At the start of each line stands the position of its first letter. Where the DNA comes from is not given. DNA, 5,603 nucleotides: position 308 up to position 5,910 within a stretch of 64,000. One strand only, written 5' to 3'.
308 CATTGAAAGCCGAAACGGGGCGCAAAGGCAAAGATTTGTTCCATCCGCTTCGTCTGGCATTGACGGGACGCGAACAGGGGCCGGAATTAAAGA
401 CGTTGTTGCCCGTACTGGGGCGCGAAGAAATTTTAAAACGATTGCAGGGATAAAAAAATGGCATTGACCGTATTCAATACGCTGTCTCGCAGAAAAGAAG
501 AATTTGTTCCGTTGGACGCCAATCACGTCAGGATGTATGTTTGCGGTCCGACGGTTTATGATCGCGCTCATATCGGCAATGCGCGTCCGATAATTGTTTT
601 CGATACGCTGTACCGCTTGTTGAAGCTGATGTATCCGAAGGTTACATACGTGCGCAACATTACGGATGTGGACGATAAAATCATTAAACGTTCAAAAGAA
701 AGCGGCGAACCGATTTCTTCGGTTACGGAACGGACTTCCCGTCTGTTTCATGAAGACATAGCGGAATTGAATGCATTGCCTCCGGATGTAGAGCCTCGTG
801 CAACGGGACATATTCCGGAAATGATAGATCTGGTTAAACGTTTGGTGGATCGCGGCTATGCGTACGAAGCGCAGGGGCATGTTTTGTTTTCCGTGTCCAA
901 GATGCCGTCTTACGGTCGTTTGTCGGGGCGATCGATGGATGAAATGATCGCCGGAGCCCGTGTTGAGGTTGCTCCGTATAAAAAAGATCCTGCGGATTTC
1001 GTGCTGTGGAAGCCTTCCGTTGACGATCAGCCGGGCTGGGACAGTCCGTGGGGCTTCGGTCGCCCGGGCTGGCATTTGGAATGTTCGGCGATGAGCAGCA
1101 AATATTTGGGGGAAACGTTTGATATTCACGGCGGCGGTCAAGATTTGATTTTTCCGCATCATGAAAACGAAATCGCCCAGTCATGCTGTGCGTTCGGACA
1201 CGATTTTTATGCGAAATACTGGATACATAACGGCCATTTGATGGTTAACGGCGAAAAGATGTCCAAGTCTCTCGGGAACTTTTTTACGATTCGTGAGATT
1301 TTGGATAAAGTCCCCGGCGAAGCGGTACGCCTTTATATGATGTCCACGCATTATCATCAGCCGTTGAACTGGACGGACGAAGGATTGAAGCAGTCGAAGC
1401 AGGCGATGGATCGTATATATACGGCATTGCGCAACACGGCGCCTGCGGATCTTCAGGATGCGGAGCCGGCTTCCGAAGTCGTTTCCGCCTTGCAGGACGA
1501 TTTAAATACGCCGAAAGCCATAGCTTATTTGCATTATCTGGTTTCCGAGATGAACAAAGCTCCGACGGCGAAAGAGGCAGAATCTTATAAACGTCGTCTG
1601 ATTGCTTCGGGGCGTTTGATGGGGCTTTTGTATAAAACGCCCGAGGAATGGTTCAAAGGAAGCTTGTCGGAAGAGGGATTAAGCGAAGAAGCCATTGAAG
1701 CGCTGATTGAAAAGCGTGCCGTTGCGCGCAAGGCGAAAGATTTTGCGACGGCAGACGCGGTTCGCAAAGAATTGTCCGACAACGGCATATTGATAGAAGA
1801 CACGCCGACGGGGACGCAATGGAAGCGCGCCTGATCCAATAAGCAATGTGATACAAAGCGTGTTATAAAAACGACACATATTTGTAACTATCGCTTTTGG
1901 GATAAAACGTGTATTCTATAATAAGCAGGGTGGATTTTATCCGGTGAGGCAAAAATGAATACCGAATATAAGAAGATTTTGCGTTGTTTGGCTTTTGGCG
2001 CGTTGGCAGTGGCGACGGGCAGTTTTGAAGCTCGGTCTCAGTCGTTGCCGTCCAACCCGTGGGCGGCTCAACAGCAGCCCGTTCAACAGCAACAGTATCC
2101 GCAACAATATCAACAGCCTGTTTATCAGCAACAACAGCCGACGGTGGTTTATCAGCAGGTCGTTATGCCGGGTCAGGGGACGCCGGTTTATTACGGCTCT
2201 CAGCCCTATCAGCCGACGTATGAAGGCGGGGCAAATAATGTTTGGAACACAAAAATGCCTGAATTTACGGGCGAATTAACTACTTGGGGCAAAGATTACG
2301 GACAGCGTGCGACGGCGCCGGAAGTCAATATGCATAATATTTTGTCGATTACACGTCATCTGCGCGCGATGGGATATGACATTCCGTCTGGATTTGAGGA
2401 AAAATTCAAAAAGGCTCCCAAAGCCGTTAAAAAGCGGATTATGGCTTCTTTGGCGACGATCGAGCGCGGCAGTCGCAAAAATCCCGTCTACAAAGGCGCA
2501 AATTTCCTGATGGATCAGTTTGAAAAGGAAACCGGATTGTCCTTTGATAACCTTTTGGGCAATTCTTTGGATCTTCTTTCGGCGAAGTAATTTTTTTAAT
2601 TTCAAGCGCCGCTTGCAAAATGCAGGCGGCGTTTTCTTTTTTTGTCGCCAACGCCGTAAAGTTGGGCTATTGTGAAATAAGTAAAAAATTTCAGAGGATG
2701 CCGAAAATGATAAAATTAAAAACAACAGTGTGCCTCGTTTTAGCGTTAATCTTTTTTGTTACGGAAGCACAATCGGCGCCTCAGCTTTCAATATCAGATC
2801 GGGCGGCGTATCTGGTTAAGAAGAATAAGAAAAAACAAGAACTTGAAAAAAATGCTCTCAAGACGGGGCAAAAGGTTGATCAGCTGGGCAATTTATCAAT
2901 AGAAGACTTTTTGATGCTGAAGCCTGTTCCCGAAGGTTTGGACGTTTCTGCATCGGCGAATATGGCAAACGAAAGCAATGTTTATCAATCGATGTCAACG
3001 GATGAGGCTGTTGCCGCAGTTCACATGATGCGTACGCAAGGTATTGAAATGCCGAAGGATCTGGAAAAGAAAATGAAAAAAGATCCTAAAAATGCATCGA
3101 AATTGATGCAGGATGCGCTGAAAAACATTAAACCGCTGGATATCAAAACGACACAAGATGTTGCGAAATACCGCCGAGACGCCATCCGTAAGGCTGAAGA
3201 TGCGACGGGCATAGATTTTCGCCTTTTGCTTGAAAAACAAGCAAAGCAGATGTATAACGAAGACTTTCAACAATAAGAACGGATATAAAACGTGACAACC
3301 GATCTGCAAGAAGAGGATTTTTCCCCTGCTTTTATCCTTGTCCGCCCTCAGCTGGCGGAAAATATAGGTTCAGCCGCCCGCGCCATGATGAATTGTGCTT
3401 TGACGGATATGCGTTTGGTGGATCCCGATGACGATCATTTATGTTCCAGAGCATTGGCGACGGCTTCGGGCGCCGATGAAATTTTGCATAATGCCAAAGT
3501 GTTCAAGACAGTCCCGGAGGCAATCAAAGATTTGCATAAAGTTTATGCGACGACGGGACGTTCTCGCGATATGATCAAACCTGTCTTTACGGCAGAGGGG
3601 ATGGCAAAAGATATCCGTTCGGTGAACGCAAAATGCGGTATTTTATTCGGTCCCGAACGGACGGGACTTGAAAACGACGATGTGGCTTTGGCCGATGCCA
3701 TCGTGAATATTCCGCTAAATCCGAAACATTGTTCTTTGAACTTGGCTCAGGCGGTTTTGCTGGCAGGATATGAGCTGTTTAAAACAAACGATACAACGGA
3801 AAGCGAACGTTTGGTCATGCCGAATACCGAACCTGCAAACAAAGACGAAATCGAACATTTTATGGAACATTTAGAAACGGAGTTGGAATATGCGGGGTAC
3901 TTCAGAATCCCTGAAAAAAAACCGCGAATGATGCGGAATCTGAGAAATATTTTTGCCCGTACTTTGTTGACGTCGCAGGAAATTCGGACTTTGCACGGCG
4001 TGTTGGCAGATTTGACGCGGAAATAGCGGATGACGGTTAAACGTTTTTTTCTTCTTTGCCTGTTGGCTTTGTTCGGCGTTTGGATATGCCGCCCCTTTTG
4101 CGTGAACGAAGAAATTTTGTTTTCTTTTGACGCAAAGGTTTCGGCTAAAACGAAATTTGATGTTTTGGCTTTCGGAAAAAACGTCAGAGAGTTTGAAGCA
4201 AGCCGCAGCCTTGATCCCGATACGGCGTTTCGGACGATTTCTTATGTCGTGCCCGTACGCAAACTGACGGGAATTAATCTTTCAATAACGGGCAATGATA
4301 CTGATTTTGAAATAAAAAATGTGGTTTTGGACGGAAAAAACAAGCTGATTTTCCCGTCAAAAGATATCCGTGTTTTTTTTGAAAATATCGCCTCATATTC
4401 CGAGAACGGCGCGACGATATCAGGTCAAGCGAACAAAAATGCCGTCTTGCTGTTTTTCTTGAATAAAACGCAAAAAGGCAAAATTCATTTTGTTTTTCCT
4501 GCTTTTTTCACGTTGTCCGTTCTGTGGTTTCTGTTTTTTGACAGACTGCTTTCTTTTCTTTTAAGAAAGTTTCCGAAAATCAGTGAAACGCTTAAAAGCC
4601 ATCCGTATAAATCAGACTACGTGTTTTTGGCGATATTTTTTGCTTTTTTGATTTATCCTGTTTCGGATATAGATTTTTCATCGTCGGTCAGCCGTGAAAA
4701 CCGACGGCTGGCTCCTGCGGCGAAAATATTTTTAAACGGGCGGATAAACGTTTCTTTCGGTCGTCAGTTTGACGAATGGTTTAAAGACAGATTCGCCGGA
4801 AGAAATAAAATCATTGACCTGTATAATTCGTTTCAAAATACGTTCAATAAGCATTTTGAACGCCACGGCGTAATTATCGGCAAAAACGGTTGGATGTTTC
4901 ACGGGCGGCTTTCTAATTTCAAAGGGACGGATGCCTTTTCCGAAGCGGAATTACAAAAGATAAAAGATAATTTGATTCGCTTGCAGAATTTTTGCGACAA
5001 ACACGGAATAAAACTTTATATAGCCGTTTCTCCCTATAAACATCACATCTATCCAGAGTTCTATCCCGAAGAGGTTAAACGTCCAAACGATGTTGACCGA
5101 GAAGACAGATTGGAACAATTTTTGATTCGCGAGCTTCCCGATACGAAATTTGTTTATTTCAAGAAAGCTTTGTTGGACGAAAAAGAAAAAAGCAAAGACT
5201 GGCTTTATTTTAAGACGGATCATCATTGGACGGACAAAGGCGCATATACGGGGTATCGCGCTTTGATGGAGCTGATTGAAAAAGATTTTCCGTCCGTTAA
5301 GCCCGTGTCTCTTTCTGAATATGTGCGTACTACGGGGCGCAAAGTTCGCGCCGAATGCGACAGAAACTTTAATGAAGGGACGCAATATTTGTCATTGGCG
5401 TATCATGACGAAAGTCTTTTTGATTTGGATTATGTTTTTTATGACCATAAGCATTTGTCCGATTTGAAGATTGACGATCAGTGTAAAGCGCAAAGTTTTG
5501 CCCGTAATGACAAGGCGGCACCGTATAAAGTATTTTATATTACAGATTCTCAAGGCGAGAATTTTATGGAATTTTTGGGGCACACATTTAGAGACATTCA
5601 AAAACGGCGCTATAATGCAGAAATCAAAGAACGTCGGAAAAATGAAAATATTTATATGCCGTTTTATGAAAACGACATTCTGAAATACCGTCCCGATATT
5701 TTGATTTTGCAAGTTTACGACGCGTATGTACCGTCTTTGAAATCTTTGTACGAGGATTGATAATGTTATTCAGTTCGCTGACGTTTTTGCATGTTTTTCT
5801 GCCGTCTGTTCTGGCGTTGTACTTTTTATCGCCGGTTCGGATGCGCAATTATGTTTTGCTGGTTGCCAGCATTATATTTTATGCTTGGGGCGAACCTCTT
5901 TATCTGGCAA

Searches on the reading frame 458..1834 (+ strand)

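Call 65: search_protein_families(library=pfam, proteins=[window:458-1834:+], max_evalue=0.0001)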
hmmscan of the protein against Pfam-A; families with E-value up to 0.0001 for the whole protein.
window:458-1834:+ (458 aa): 6 families
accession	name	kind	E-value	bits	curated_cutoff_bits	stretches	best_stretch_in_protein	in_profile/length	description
PF01406.26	tRNA-synt_1e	-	3.6e-126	421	27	1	16-314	2-300/301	tRNA synthetases class I (C) catalytic domain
PF09190.17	DALR_2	-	8.4e-10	39.5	22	1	341-391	2-56/57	DALR domain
PF09334.17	tRNA-synt_1g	-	7.7e-09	35.2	20.1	1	256-298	316-358/391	tRNA synthetases class I (M)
PF23493.1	CysS_C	-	2.2e-08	34.5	23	1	411-455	6-50/51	Cysteinyl-tRNA ligase anticodon binding domain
PF00133.28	tRNA-synt_1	-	3.2e-07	29.9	22.7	1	221-305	329-413/414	tRNA synthetases class I (I, L, M and V)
PF01921.24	tRNA-synt_1f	-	1.9e-05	24.2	27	0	264-313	279-328/360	tRNA synthetases class I (K)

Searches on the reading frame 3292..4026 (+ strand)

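Call 3: search_protein_families(library=pfam, proteins=[window:3292-4026:+], max_evalue=0.01)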
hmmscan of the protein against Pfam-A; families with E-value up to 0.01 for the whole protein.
window:3292-4026:+ (244 aa): 1 family
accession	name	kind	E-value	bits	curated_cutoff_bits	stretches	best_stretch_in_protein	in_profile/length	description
PF00588.24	SpoU_methylase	-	3.4e-23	82.7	29.7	1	14-159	4-141/142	SpoU rRNA Methylase family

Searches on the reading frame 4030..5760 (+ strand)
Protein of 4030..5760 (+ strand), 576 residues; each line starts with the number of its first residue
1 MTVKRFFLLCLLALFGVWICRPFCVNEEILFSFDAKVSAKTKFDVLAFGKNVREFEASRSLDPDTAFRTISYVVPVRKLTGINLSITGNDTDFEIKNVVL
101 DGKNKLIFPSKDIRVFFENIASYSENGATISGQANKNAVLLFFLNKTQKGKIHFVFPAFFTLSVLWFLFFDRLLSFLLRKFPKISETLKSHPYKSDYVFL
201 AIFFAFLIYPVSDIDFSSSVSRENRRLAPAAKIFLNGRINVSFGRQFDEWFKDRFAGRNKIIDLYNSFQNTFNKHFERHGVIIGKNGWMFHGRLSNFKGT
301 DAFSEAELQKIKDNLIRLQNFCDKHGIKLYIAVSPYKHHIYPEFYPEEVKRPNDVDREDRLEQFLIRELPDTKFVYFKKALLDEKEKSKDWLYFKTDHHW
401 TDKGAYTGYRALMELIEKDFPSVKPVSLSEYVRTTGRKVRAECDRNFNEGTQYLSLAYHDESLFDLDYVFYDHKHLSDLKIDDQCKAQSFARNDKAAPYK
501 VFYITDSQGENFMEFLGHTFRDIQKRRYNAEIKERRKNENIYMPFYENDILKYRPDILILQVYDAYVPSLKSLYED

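Call 3: search_protein_families(library=pfam, proteins=[window:4030-5760:+], max_evalue=0.01)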
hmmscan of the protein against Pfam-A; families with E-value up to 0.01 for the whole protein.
window:4030-5760:+ (576 aa): 2 families
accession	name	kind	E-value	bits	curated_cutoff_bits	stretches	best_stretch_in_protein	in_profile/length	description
PF16822.11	ALGX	-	2.2e-18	67.3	26.5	1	281-437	1-150/268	SGNH hydrolase-like domain, acetyltransferase AlgX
PF14286.12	DHHW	-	5.3e-08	32.9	25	1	387-431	230-269/385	DHHW protein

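Call 4: search_protein_families(library=ncbifam, proteins=[window:4030-5760:+], max_evalue=0.01)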
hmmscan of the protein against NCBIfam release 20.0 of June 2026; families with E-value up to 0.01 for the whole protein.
window:4030-5760:+ (576 aa): 0 families
